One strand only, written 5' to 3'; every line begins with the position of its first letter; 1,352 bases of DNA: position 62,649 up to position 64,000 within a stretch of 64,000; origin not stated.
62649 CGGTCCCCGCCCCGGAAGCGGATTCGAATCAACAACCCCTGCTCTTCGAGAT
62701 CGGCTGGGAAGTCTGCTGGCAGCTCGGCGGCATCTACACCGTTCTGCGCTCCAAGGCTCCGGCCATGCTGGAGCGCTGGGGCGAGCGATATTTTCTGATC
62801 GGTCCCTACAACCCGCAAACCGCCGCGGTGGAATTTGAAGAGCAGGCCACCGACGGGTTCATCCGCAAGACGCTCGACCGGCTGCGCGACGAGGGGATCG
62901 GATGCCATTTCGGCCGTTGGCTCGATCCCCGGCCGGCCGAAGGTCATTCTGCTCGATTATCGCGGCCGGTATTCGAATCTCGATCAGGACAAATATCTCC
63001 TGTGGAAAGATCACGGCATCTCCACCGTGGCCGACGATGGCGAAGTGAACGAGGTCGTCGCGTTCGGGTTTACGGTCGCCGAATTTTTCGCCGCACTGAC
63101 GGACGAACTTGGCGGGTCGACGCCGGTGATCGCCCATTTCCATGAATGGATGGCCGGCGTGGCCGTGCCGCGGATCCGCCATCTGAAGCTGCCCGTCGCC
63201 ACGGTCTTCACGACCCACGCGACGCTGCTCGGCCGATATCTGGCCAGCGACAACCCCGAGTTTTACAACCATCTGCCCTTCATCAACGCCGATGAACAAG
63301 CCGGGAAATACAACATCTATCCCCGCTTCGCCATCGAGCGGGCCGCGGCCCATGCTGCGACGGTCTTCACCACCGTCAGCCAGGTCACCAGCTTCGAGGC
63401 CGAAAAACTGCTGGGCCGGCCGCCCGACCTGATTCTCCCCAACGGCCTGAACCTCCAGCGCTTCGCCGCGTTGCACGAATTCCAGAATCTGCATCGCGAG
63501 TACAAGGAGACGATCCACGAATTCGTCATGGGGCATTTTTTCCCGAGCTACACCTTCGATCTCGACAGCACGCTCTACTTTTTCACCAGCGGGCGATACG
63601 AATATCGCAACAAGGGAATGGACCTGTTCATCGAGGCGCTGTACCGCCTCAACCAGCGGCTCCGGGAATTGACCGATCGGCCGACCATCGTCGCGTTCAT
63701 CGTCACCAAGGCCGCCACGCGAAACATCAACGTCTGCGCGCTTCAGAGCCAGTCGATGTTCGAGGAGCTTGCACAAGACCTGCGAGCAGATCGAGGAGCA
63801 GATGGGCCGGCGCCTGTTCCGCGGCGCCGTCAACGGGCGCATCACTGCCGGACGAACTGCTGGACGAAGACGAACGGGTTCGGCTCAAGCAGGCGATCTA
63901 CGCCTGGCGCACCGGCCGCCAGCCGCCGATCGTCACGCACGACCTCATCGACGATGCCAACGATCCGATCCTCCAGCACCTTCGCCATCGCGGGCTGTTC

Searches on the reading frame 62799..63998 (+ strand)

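Call 83: search_protein_families(library=pfam, proteins=[window:62799-63998:+], max_evalue=0.01)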
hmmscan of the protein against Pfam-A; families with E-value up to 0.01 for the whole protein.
window:62799-63998:+ (400 aa): 3 families
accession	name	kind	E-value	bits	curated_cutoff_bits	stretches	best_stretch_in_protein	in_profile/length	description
PF05693.19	Glycogen_syn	-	5.6e-106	356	27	1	42-326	77-361/639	Glycogen synthase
PF08323.17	Glyco_transf_5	-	1.6e-06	28.5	22.7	1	71-196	100-219/239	Starch synthase catalytic domain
PF13439.12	Glyco_transf_4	-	1.7e-05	25.4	28.5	1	99-221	63-170/170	Glycosyltransferase Family 4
